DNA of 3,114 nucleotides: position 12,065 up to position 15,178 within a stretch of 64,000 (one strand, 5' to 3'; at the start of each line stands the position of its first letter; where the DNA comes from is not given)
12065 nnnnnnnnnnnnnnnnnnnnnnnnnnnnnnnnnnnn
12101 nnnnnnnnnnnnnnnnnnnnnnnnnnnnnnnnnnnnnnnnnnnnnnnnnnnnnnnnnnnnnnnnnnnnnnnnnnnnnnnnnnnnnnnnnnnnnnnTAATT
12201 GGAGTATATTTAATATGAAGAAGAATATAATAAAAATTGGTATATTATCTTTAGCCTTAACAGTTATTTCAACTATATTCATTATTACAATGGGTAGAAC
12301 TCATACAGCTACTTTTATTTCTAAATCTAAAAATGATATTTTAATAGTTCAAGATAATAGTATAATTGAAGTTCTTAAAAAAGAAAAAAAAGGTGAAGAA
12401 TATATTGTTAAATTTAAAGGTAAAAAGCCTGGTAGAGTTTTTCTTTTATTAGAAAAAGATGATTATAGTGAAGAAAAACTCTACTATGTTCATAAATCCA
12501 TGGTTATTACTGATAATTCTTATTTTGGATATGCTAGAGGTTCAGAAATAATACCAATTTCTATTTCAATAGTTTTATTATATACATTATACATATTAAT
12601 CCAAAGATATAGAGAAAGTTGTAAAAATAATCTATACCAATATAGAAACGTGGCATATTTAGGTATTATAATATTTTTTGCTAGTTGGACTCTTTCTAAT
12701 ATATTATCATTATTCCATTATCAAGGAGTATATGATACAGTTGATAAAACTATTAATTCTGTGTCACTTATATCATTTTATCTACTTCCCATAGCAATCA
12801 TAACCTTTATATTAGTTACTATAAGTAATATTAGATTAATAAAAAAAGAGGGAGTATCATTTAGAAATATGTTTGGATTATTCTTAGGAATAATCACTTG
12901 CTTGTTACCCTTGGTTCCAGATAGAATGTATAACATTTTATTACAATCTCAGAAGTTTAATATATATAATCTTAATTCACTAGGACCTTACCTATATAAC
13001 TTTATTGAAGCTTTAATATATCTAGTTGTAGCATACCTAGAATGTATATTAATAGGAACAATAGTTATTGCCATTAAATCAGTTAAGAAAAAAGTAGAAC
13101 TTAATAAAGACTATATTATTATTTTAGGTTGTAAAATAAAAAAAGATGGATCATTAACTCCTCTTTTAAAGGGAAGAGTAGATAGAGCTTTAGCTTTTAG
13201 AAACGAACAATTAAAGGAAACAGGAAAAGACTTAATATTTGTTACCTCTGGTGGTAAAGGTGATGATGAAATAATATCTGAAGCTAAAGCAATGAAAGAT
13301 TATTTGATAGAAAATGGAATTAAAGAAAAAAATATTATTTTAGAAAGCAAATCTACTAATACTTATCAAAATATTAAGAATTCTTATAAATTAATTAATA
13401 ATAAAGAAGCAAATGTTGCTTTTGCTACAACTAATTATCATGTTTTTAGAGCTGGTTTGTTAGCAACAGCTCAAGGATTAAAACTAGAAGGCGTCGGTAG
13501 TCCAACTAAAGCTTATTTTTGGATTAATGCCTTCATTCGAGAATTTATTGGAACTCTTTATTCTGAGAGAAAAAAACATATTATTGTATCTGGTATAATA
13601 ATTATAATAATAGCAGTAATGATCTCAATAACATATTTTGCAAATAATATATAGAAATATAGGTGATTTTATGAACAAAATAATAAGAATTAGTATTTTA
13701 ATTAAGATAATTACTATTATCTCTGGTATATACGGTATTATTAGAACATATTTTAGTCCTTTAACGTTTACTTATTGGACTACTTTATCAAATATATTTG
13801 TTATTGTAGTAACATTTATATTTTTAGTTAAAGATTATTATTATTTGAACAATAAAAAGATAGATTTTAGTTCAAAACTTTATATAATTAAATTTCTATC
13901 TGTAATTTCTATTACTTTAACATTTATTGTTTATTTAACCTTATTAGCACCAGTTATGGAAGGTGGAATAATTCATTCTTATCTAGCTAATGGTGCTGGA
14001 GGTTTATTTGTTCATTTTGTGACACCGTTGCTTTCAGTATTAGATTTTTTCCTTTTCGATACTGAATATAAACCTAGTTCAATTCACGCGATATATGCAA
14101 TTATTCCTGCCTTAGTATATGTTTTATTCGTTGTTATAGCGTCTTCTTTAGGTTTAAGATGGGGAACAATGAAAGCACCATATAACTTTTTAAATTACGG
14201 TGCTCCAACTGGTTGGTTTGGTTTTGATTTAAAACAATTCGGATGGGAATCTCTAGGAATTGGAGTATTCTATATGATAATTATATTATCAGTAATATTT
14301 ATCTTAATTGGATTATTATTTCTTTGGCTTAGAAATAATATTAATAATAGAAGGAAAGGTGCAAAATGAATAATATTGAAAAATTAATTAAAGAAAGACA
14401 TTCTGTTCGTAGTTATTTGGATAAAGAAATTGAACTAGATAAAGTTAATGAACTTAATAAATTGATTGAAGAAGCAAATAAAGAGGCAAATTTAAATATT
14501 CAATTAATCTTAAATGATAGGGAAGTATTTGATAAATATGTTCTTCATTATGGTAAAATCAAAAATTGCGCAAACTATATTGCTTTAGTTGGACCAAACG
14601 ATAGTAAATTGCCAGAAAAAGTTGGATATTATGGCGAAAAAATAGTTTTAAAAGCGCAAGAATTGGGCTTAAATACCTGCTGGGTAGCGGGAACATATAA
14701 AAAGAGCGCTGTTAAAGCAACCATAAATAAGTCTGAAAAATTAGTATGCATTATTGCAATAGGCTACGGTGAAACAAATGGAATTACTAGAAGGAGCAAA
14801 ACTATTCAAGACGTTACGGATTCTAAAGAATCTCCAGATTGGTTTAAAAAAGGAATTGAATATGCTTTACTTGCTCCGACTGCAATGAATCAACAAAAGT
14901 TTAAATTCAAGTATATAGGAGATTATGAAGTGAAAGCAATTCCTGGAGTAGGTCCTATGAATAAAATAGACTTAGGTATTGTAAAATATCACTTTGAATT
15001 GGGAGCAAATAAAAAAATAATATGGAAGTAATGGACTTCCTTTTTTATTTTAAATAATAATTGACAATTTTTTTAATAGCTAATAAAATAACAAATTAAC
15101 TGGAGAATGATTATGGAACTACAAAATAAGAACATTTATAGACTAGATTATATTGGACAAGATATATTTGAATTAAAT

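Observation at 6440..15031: Compact cluster of B12-binding radical SAM + glutaminase-less AsnB-like enzyme + MacB-type exporter + DUF218 membrane protein + nitroreductase: candidate uncharacterised modification/export system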

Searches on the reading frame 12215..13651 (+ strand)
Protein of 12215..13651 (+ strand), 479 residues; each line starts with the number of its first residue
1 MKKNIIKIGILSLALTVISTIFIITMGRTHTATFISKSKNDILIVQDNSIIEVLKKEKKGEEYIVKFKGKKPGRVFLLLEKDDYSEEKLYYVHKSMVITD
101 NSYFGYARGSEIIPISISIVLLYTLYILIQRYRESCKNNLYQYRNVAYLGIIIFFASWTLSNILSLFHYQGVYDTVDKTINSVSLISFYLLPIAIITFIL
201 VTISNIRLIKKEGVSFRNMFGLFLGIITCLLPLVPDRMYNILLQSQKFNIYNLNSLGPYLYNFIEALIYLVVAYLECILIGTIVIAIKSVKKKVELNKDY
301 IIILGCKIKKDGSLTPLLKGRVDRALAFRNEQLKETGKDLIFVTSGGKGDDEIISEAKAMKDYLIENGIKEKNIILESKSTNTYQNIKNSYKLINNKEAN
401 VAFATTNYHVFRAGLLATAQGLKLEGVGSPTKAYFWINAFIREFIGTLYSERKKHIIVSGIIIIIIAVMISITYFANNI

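Call 4: search_protein_families(library=pfam, proteins=[window:12215-13651:+], max_evalue=0.01)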
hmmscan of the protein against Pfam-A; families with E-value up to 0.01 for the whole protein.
window:12215-13651:+ (479 aa): 1 family
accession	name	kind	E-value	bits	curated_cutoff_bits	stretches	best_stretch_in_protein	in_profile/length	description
PF02698.23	DUF218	-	4.7e-27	95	27.6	1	299-446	1-133/133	DUF218 domain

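Call 5: search_protein_families(library=ncbifam, proteins=[window:12215-13651:+], max_evalue=0.01)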
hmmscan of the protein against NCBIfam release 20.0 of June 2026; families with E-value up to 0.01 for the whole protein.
window:12215-13651:+ (479 aa): 0 families

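Call 6: search_protein_families(library=padloc, proteins=[window:12215-13651:+], max_evalue=0.01)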
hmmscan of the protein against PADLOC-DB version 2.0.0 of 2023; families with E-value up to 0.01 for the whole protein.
window:12215-13651:+ (479 aa): 0 families

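Call 33: find_homologous_proteins(query=window:12215-13651:+)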
Query window:12215-13651:+ (479 aa): 2394 proteins with E <= 0.001 among 8000 candidates; the best 120 are listed.
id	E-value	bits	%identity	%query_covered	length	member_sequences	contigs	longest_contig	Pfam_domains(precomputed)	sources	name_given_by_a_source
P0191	0.0e+0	1021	100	100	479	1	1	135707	PF02698.24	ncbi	-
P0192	4.3e-202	690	67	100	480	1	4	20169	PF02698.24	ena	-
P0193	3.9e-201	687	66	100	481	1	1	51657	PF02698.24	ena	-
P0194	1.4e-197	675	65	100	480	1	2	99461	PF02698.24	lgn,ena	-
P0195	5.2e-197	673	65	100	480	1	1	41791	PF02698.24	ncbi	-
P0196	8.6e-197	672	66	95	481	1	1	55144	PF02698.24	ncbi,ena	-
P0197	1.3e-196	672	64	100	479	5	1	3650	PF02698.24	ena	-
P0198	1.7e-196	671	65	100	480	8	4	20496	PF02698.24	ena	-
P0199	3.3e-196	670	64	100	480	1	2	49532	PF02698.24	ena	-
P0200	5.5e-196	670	65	100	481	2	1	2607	PF02698.24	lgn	-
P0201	6.2e-196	670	65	100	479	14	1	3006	PF02698.24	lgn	-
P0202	1.4e-195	668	65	100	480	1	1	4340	PF02698.24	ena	-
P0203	1.5e-195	668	66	100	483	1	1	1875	PF02698.24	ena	-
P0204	1.7e-195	668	65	100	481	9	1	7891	PF02698.24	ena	-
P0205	1.7e-195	668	64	100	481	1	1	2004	PF02698.24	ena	-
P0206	1.9e-195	668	65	100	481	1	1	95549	PF02698.24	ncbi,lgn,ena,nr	ncbi:MAG: YdcF family protein [Bacilli bacterium]|nr:YdcF family protein [Bacilli bacterium]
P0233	2.4e-190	651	61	100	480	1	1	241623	PF02698.24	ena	-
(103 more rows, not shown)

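Call 35: find_encoding_contigs(protein=P0194, flank=9000, max_places=2)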
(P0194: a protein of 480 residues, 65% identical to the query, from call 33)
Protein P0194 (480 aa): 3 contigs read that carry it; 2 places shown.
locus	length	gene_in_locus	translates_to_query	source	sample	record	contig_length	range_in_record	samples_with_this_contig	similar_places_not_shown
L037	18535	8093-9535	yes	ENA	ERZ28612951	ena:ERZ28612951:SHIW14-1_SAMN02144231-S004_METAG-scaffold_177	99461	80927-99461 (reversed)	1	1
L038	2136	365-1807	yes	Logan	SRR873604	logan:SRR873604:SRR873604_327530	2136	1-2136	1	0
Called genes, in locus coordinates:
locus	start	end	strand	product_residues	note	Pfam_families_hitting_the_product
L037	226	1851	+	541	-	-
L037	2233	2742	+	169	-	-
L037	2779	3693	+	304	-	-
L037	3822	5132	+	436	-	-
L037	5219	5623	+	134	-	PF22381:Staph_reg_Sar_Rot, PF01047:MarR (weak), PF12802:MarR_2 (weak), PF13463:HTH_27 (weak)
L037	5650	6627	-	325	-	PF03690:MYG1_exonuc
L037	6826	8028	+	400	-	PF00512:HisKA, PF02518:HATPase_c, PF00072:Response_reg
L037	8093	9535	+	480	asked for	PF02698:DUF218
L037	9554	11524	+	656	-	PF13489:Methyltransf_23 (weak), PF08241:Methyltransf_11, PF08242:Methyltransf_12, PF13649:Methyltransf_25 (weak), PF13847:Methyltransf_31 (weak)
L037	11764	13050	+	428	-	PF00860:Xan_ur_permease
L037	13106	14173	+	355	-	PF18143:HAD_SAK_2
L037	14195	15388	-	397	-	PF13203:DUF2201_N, PF09967:DUF2201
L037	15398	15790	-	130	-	-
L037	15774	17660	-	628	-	PF07728:AAA_5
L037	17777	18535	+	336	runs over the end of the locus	PF13354:Beta-lactamase2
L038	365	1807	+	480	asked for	PF02698:DUF218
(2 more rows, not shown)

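Call 36: find_encoding_contigs(protein=P0206, flank=9000, max_places=2)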
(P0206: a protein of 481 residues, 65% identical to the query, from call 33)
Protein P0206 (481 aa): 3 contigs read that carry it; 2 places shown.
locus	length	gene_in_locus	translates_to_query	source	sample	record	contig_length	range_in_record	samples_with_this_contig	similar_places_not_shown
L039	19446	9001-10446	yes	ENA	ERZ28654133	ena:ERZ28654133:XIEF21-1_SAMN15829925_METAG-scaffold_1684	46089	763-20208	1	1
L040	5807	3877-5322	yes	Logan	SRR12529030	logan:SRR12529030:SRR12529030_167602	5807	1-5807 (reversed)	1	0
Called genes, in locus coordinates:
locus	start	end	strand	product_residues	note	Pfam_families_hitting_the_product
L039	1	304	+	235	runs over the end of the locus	-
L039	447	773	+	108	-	PF03992:ABM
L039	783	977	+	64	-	-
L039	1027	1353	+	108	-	PF10852:DUF2651 (weak)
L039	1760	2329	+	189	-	PF00132:Hexapep (faint)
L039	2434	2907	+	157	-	PF00383:dCMP_cyt_deam_1, PF14437:MafB19-deam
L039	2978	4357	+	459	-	PF23750:RsgI_M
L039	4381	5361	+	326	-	PF12682:Flavodoxin_4, PF12724:Flavodoxin_5 (faint), PF18050:Cyclophil_like2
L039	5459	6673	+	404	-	PF01757:Acyl_transf_3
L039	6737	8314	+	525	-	PF01144:CoA_trans, PF02550:AcetylCoA_hydro (faint)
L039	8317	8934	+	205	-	PF02525:Flavodoxin_2, PF03358:FMN_red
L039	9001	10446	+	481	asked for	PF02698:DUF218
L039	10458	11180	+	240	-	PF00005:ABC_tran, PF13304:AAA_21 (faint)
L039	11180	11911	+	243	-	PF01061:ABC2_membrane, PF12698:ABC2_membrane_3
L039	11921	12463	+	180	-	PF04229:GrpB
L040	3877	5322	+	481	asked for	PF02698:DUF218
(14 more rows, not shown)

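Call 37: find_encoding_contigs(protein=P0233, flank=9000, max_places=2)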
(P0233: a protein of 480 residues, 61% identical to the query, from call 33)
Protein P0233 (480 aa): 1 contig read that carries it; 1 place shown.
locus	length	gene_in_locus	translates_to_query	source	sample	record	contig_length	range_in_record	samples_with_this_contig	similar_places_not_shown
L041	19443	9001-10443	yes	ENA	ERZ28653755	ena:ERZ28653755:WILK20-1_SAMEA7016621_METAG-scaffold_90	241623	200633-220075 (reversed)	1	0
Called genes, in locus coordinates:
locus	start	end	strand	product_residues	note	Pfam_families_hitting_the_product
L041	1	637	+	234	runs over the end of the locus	PF02517:Rce1-like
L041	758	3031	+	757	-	PF09479:Flg_new (weak)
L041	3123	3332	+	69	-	-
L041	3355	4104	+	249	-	PF00583:Acetyltransf_1, PF13673:Acetyltransf_10 (weak), PF17013:Acetyltransf_15 (faint), PF13508:Acetyltransf_7, PF14268:YoaP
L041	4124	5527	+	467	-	PF23750:RsgI_M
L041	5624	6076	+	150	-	-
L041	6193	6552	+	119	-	PF00392:GntR, PF14502:HTH_41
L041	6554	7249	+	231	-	PF13476:AAA_23 (weak), PF00005:ABC_tran, PF13304:AAA_21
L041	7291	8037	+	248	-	-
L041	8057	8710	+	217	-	PF06445:GyrI-like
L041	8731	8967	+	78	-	-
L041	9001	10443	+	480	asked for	PF02698:DUF218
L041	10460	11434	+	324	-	PF00535:Glycos_transf_2, PF10111:Glyco_tranf_2_2, PF13641:Glyco_tranf_2_3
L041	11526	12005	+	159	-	PF12158:DUF3592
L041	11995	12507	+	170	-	-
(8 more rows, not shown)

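Call 98: find_encoding_contigs(protein=P0193, flank=9000, max_places=1)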
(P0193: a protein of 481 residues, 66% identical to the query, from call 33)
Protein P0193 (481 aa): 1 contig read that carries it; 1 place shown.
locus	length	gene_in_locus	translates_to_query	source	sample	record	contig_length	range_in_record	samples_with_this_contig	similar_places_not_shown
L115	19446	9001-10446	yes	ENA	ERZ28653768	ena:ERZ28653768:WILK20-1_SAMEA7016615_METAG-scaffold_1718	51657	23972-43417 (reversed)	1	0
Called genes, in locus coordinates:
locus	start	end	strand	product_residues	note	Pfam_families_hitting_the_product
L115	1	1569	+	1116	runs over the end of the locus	PF12704:MacB_PCD (faint), PF02687:FtsX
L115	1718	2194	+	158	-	PF18050:Cyclophil_like2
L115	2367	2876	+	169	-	PF01381:HTH_3, PF12844:HTH_19, PF13560:HTH_31 (weak)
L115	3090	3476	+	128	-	PF08902:DUF1848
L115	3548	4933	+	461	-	PF23750:RsgI_M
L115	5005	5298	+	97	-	PF04993:TfoX_N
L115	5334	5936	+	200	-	PF08279:HTH_11 (weak), PF13280:WYL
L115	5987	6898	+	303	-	-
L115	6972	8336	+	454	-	PF02805:Ada_Zn_binding (faint), PF24585:YunG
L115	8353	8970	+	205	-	PF03848:TehB, PF13489:Methyltransf_23, PF05891:Methyltransf_PK (faint), PF13847:Methyltransf_31 (faint), PF08241:Methyltransf_11, PF08242:Methyltransf_12, PF13649:Methyltransf_25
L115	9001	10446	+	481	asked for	PF02698:DUF218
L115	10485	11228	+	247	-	PF00583:Acetyltransf_1, PF13673:Acetyltransf_10 (weak), PF13508:Acetyltransf_7, PF14268:YoaP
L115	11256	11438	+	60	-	-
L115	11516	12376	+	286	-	-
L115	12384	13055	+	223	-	PF04191:PEMT, PF04140:ICMT, PF01222:ERG4_ERG24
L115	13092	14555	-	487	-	PF08903:DUF1846, PF20921:DUF1846_C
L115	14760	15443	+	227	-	PF18917:LiaI-LiaF-like_TM1 (faint), PF22570:LiaF-TM, PF09922:LiaF-like_C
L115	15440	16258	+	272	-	PF13349:DUF4097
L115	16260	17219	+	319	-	PF02737:3HCDH_N, PF00725:3HCDH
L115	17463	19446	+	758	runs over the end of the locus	PF03477:ATP-cone, PF13597:NRDD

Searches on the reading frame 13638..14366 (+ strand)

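Call 4: search_protein_families(library=pfam, proteins=[window:13638-14366:+], max_evalue=0.01)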
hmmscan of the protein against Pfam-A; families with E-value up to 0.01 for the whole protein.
window:13638-14366:+ (243 aa): 0 families

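Call 5: search_protein_families(library=ncbifam, proteins=[window:13638-14366:+], max_evalue=0.01)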
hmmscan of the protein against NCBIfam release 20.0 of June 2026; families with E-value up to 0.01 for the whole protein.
window:13638-14366:+ (243 aa): 2 families
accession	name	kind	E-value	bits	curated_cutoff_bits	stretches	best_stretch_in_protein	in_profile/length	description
NF046009.1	MAGa3780_fam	subfamily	3.4e-06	26.8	80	1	43-216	51-214/237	MAGa3780 family membrane protein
NF038065.1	Pr6Pr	domain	6.8e-06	26.3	30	1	44-220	2-155/162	Pr6Pr family membrane protein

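Call 6: search_protein_families(library=padloc, proteins=[window:13638-14366:+], max_evalue=0.01)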
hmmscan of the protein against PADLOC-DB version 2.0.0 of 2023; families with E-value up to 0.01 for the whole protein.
window:13638-14366:+ (243 aa): 0 families

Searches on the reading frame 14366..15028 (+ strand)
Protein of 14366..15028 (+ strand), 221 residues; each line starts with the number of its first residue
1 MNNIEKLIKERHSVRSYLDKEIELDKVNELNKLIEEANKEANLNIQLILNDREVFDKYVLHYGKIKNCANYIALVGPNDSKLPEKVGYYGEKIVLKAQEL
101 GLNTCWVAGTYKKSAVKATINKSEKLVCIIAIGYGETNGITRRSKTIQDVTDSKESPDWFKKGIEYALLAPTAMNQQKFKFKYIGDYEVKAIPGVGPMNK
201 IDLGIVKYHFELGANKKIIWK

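Call 4: search_protein_families(library=pfam, proteins=[window:14366-15028:+], max_evalue=0.01)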
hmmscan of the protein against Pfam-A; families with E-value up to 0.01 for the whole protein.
window:14366-15028:+ (221 aa): 2 families
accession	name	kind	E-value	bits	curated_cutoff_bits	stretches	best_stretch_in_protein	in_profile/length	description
PF14512.11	TM1586_NiRdase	-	8.4e-78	261.3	27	1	3-214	1-215/215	Putative TM nitroreductase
PF00881.29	Nitroreductase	-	1e-12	49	23.5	1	86-134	119-167/167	Nitroreductase family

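Call 5: search_protein_families(library=ncbifam, proteins=[window:14366-15028:+], max_evalue=0.01)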
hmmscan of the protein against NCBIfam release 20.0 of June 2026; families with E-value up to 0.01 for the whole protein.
window:14366-15028:+ (221 aa): 1 family
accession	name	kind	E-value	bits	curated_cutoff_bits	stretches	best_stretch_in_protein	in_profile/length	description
NF003768.0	PRK05365.1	equivalog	0.0035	16.9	152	0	93-144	136-188/200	malonic semialdehyde reductase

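Call 6: search_protein_families(library=padloc, proteins=[window:14366-15028:+], max_evalue=0.01)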
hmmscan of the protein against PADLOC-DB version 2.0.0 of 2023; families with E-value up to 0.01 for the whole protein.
window:14366-15028:+ (221 aa): 0 families
